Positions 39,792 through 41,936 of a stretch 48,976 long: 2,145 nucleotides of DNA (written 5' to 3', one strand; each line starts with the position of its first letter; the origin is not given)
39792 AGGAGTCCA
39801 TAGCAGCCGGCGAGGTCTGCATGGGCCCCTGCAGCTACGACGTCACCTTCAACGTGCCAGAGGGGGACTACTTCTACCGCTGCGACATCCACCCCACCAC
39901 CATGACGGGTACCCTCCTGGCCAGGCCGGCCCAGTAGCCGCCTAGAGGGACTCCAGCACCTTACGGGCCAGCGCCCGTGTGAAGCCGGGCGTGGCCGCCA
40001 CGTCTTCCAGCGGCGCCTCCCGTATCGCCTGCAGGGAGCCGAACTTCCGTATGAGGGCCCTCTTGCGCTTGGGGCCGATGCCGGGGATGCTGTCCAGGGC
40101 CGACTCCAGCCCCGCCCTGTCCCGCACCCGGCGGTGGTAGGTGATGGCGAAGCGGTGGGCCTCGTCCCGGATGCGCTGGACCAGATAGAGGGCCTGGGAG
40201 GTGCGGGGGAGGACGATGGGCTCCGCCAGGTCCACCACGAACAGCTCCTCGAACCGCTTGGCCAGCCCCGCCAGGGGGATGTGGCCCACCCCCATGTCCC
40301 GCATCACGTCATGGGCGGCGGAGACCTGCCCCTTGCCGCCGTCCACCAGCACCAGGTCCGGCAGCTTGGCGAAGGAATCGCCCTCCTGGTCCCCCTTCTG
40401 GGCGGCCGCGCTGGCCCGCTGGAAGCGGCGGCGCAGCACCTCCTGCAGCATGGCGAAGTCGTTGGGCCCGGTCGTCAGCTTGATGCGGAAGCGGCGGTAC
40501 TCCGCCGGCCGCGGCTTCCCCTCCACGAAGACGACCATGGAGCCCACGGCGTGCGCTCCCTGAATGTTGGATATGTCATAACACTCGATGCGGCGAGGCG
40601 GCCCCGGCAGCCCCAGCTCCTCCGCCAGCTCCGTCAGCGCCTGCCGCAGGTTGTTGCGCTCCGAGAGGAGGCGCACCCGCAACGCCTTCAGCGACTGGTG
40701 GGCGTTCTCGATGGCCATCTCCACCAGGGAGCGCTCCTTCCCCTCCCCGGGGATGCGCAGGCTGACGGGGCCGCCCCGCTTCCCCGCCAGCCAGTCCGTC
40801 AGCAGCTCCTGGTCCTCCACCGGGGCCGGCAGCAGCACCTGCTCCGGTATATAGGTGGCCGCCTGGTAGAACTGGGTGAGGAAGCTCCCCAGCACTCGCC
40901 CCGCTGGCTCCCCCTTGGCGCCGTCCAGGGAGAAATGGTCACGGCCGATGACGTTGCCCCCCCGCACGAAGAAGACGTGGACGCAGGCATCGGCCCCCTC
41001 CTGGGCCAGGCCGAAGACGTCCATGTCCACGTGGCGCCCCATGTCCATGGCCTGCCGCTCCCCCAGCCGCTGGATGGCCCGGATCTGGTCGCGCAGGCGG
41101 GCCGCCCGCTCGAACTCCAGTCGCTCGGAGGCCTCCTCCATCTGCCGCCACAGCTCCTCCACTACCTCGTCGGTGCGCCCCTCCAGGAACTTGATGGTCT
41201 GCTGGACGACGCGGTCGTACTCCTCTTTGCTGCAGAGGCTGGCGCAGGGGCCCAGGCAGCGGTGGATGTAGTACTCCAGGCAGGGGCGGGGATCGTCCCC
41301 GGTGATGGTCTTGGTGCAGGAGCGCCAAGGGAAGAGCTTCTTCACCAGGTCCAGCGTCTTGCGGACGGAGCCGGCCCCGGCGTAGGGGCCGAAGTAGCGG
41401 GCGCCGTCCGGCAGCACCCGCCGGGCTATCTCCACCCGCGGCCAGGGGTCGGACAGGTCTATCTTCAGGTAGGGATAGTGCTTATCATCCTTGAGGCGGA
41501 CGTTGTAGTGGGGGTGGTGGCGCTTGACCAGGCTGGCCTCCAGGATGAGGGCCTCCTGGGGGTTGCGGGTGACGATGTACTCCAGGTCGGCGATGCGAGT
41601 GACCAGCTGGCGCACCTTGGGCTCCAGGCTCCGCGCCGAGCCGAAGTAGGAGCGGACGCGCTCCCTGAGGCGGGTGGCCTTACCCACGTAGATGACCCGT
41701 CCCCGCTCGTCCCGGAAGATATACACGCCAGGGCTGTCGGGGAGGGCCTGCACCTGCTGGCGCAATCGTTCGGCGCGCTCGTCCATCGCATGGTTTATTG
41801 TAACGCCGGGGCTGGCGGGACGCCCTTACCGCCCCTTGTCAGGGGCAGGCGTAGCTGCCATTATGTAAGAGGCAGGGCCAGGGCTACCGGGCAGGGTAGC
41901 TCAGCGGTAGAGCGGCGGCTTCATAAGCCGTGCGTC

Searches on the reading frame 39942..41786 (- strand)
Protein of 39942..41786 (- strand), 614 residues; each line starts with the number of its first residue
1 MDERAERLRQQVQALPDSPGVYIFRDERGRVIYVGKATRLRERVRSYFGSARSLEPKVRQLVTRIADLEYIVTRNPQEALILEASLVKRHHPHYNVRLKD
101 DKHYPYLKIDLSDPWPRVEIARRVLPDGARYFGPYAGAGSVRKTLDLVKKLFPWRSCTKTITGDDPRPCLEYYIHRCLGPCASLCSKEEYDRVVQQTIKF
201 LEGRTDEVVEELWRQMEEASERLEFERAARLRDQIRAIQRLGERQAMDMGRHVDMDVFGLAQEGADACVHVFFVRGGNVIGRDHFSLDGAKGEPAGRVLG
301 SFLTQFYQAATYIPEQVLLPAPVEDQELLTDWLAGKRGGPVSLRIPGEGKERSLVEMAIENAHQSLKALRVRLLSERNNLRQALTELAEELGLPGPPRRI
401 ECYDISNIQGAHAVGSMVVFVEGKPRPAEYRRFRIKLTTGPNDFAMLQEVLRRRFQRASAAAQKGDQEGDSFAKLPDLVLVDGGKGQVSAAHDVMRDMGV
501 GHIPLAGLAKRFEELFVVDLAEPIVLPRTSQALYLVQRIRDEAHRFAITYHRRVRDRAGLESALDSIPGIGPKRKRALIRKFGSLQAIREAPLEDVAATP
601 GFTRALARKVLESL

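Call 77: search_protein_families(library=pfam, proteins=[window:39942-41786:-], max_evalue=0.00001)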
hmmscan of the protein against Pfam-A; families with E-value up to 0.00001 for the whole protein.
window:39942-41786:- (614 aa): 5 families
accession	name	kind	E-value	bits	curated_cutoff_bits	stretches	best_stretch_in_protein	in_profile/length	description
PF08459.17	UvrC_RNaseH_dom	-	4.4e-56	189.6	22.3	1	389-548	2-159/159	UvrC RNAse H endonuclease domain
PF22920.2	UvrC_RNaseH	-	8.8e-37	126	24.3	1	254-367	1-114/116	UvrC Ribonuclease H-like domain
PF14520.12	HHH_5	-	7.4e-11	42.8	27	1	563-614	3-55/57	Helix-hairpin-helix domain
PF02151.25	UVR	-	7.7e-11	41.8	21.5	1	206-240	1-35/36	UvrB/uvrC motif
PF01541.30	GIY-YIG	-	9.1e-07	29.5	22.6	1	19-95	2-78/78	GIY-YIG catalytic domain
